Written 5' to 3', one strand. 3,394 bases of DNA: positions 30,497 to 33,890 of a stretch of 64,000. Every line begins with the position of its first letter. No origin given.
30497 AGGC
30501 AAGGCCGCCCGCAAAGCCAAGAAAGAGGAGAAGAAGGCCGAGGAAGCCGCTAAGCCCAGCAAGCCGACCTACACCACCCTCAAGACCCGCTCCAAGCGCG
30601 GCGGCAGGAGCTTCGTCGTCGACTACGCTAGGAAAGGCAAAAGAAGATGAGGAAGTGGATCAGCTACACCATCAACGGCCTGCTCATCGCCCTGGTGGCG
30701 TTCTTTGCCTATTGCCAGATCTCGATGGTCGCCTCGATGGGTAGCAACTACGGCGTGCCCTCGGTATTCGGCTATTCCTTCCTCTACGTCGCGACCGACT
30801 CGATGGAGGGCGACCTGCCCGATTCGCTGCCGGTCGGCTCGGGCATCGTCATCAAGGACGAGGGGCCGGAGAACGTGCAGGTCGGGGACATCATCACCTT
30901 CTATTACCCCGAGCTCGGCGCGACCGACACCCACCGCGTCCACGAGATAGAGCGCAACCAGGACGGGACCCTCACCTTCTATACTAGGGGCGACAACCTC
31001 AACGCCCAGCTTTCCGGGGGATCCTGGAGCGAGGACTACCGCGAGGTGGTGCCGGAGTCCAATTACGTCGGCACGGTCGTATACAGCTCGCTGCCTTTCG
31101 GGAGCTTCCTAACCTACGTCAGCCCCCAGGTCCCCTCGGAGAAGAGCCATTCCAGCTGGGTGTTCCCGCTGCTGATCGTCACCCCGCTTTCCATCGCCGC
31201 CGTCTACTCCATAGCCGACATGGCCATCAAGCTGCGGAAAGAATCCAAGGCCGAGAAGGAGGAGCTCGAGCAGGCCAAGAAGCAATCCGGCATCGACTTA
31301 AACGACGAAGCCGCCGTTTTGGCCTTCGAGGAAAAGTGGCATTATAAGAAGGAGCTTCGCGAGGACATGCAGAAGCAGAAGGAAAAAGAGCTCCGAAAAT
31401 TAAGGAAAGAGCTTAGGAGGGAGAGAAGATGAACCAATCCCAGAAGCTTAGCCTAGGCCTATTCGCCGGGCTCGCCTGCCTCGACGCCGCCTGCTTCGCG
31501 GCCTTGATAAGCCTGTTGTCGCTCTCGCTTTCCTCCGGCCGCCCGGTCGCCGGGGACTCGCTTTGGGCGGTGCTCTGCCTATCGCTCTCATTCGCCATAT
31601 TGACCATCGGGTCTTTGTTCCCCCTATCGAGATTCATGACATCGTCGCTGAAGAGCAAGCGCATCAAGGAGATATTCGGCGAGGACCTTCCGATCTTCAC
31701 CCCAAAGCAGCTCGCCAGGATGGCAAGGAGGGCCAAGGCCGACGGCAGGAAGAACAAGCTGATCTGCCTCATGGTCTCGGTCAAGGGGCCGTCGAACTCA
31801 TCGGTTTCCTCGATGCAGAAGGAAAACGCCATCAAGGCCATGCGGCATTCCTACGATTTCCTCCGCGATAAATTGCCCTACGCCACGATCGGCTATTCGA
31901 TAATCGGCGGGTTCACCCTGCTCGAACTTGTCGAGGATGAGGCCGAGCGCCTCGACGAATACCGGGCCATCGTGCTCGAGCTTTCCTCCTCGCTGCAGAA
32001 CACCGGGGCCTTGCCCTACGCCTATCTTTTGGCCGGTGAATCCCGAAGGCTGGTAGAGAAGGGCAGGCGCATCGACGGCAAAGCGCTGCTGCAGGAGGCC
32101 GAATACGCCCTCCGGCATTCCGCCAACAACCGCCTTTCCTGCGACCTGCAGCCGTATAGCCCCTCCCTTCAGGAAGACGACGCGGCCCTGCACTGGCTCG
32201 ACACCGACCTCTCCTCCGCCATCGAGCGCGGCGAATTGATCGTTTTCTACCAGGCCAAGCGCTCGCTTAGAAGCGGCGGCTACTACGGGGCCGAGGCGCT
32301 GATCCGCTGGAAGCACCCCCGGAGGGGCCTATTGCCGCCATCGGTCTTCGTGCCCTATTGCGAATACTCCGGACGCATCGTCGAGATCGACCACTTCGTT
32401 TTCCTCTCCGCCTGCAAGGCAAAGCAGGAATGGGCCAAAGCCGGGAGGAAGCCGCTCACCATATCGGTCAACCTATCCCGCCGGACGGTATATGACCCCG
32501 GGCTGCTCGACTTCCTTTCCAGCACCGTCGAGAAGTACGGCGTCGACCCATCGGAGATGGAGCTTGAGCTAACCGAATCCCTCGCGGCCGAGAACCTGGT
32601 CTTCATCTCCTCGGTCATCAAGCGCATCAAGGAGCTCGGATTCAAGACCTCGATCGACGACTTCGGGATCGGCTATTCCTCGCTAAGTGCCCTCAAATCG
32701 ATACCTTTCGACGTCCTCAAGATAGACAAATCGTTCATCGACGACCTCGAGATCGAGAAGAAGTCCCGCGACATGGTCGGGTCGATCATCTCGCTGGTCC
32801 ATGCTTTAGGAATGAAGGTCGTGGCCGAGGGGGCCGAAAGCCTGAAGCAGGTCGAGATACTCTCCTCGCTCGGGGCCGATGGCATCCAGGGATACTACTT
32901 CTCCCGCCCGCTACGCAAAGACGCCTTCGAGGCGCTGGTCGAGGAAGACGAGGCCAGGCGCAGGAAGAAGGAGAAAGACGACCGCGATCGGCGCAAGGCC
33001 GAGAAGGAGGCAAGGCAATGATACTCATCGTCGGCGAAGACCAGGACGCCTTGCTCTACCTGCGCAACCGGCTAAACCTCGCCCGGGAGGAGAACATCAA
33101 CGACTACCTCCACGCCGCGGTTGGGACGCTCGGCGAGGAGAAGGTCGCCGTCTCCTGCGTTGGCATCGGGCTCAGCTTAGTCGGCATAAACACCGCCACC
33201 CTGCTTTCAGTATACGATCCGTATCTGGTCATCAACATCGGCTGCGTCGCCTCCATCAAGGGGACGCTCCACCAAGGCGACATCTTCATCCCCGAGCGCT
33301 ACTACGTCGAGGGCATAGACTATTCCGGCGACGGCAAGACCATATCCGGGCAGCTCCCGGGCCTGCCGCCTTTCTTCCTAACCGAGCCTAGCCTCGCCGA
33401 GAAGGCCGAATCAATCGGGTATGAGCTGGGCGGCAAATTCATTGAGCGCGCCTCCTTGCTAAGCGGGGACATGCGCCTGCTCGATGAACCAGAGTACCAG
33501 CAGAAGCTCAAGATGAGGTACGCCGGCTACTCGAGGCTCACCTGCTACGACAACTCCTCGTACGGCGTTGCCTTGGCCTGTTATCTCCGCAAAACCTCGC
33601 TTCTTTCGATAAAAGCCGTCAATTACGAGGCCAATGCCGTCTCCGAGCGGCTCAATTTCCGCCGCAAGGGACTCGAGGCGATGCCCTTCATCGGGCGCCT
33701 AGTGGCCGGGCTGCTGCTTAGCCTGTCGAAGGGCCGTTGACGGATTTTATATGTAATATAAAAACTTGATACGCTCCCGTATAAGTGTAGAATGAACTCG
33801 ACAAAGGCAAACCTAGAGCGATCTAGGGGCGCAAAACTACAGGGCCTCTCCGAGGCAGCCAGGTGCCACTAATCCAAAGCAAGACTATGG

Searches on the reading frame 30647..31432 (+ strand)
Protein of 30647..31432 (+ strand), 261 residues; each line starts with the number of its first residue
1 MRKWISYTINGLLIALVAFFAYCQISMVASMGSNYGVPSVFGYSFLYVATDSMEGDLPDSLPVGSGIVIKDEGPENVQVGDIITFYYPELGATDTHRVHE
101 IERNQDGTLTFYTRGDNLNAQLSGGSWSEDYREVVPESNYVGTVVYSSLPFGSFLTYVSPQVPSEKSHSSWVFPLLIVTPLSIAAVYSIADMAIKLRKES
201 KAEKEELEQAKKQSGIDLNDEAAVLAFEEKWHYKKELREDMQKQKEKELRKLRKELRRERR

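Call 7: search_protein_families(library=pfam, proteins=[window:30647-31432:+], max_evalue=0.01)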
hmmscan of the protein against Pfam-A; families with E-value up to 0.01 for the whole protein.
window:30647-31432:+ (261 aa): 1 family
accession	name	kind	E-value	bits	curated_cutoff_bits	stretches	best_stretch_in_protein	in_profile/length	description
PF04096.20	Nucleoporin2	-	0.009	16.6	28.4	0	189-259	53-121/148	Nup98-96 autopeptidase S59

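Call 12: search_protein_families(library=ncbifam, proteins=[window:30647-31432:+], max_evalue=0.1)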
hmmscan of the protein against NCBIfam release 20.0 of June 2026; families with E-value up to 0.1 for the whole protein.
window:30647-31432:+ (261 aa): 3 families
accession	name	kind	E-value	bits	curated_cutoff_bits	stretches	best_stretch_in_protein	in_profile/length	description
TIGR02228.1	sigpep_I_arch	equivalog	9.1e-17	61.4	51.85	1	3-167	1-141/158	signal peptidase I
NF046067.1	SigPepSipWBacil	equivalog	8.1e-15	54.9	190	1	3-213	2-186/189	signal peptidase I SipW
NF033512.1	T2SS_chap_CpaB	equivalog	0.019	14.9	90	0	76-110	113-147/206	metalloprotease secretion chaperone CpaB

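Call 48: search_protein_families(library=padloc, proteins=[window:30647-31432:+], max_evalue=0.01)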
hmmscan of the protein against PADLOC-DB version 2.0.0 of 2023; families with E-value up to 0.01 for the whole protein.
window:30647-31432:+ (261 aa): 0 families

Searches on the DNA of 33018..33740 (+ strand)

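Call 16: search_rna_families(sources=[L001, L002], threshold=gathering, show_alignments=4)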
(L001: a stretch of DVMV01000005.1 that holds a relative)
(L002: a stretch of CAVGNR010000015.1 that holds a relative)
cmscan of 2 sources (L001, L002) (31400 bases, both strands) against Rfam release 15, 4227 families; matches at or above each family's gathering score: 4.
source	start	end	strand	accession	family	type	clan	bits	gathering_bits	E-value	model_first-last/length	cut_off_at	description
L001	1792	1871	+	RF01051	c-di-GMP-I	Cis-reg; riboswitch;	CL00126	63.3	35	2.4e-10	1-87/87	no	c-di-GMP-I riboswitch aptamer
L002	100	177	+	RF01051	c-di-GMP-I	Cis-reg; riboswitch;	CL00126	55.2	35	2.3e-08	1-87/87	no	c-di-GMP-I riboswitch aptamer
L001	10779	10853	+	RF01051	c-di-GMP-I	Cis-reg; riboswitch;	CL00126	51.8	35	1.6e-07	1-87/87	no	c-di-GMP-I riboswitch aptamer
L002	16285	16359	-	RF01051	c-di-GMP-I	Cis-reg; riboswitch;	CL00126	51.1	35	2.3e-07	1-87/87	no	c-di-GMP-I riboswitch aptamer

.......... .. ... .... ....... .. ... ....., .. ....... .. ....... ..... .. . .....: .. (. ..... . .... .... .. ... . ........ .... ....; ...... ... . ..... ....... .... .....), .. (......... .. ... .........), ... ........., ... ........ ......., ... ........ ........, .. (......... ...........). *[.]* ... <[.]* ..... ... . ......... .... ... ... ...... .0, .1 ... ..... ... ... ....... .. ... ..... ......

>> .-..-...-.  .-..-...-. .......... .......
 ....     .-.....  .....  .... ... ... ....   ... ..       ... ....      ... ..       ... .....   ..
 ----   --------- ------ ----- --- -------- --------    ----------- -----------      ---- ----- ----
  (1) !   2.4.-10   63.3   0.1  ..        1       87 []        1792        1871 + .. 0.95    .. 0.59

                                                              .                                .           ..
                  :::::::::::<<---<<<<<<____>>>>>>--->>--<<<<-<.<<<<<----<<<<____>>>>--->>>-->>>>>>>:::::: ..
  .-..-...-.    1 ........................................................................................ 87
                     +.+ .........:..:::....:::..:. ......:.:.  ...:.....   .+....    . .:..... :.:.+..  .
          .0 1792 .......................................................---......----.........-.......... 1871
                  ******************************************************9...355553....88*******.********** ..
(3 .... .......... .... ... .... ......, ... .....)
